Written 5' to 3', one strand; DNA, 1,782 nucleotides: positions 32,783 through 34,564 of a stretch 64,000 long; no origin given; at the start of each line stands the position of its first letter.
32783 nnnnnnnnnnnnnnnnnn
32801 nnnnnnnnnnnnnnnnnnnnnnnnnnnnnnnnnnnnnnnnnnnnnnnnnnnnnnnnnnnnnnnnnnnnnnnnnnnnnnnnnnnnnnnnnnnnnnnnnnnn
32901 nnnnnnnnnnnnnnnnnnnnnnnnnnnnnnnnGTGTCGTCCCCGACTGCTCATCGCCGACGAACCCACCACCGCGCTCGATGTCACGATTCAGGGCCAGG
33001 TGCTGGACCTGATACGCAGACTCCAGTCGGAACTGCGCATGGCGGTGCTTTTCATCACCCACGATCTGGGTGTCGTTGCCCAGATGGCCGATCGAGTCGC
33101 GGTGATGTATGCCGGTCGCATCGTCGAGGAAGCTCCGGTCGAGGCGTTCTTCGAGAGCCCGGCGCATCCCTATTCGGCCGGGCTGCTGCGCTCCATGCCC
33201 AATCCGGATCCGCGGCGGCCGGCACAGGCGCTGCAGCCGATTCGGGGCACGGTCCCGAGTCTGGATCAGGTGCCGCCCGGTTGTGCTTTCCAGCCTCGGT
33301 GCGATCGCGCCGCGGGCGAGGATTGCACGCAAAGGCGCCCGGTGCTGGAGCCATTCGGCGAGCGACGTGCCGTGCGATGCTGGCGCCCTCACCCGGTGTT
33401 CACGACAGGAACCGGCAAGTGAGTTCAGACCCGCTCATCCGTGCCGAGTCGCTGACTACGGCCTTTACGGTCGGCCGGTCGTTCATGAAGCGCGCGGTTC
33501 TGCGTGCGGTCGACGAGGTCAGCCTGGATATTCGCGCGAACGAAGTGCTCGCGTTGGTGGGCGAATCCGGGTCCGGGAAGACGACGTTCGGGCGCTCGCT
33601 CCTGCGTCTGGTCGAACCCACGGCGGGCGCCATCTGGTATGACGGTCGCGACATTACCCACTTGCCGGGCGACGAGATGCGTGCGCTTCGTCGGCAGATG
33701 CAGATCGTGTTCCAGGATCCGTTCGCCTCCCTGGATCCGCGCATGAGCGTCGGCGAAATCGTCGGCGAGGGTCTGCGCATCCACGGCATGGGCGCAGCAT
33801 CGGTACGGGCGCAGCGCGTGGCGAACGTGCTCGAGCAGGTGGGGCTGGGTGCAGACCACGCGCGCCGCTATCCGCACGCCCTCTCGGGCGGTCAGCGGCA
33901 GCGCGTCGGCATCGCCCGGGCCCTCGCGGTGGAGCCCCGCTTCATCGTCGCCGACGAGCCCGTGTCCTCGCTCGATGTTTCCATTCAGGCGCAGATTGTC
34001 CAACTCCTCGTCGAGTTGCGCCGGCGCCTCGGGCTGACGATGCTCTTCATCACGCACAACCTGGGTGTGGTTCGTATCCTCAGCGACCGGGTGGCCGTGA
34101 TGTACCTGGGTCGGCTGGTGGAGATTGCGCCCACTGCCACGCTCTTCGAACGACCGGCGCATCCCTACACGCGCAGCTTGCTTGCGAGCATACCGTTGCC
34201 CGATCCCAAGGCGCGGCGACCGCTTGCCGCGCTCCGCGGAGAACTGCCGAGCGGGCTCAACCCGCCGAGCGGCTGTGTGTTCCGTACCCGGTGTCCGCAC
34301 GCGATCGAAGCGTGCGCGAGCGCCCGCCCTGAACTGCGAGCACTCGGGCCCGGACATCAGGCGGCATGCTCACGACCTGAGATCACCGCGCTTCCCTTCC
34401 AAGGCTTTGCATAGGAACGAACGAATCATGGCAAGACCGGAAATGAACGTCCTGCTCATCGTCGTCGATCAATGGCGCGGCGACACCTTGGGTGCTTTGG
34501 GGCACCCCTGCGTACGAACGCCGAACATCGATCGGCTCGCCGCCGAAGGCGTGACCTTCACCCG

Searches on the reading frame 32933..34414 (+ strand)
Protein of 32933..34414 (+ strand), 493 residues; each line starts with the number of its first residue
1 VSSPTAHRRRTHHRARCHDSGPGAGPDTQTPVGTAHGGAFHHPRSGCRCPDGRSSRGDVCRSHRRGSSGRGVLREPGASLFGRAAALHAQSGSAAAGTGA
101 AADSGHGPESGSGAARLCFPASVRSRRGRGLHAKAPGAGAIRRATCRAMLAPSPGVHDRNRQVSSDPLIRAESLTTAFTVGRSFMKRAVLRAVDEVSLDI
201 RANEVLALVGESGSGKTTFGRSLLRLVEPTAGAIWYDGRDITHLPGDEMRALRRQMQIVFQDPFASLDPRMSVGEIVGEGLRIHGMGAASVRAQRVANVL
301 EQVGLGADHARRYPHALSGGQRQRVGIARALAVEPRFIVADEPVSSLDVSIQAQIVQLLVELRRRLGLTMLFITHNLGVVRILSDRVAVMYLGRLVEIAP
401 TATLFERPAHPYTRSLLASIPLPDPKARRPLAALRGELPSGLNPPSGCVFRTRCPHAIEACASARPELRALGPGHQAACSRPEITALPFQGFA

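Call 4: search_protein_families(library=ncbifam, proteins=[window:32933-34414:+], max_evalue=0.00001)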
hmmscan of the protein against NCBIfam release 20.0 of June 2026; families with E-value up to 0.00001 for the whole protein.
window:32933-34414:+ (493 aa): 182 families (the best 25 are shown)
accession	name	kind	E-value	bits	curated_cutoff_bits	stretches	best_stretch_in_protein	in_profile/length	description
NF008453.0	PRK11308.1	subfamily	5.4e-109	364.4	408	1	161-481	5-325/334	dipeptide ABC transporter ATP-binding protein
NF011659.0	PRK15079.1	equivalog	3.4e-106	354.7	540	1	184-481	31-330/334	murein tripeptide/oligopeptide ABC transporter ATP binding protein OppF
NF007613.0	PRK10261.1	equivalog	8.1e-98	328.4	1077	1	158-442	303-590/623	glutathione ABC transporter ATP-binding protein GsiA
NF043071.1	DppF_dipep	equivalog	2.3e-90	303.4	660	1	161-479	6-324/331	dipeptide ABC transporter ATP-binding subunit DppF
NF043078.1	MMSYN1_0168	equivalog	2.2e-84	284.3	800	3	288-429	465-606/649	oligopeptide ABC transporter ATP-binding protein OppF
NF011713.0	PRK15134.1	equivalog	1.4e-83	281.3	834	2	149-349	256-458/529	microcin C ABC transporter ATP-binding protein YejF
TIGR02769.1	nickel_nikE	equivalog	6.7e-73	245.4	332.55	1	168-428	2-261/265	nickel import ATP-binding protein NikE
NF008246.0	PRK11022.1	equivalog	1.8e-69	234.3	541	1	187-482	17-317/326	dipeptide ABC transporter ATP-binding protein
NF007010.1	PRK09473.1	subfamily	2.2e-66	223.8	575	1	189-481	17-313/318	oligopeptide ABC transporter ATP-binding protein OppD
NF007739.0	PRK10419.1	subfamily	9e-66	222.1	354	1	168-424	3-258/268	nickel ABC transporter ATP-binding protein NikE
NF043079.1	MMSYN1_0167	equivalog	3.3e-62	211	740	2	249-477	300-530/561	oligopeptide ABC transporter ATP-binding protein OppD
NF011692.0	PRK15112.1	equivalog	1.5e-58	198.5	452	1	168-419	5-253/269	putrescine export ABC transporter ATP-binding protein SapF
TIGR02770.1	nickel_nikD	equivalog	2.3e-54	184.2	318.7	1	193-418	2-227/230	nickel import ATP-binding protein NikD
NF047576.1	opine_ATP_CntF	equivalog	4.7e-53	180.1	385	1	193-418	20-251/264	staphylopine uptake ABC transporter ATP-binding protein CntF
NF047578.1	opine_ATP_CntD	equivalog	7.9e-53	179.4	380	1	193-419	20-252/266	staphylopine uptake ABC transporter ATP-binding protein CntD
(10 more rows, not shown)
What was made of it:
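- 32361..34414 (+): Two ABC ATPase genes (about 32361-33422 and 33419-34414; start and stop codons overlap). NCBIfam OppD/OppF/DppF-type matches (call 4).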
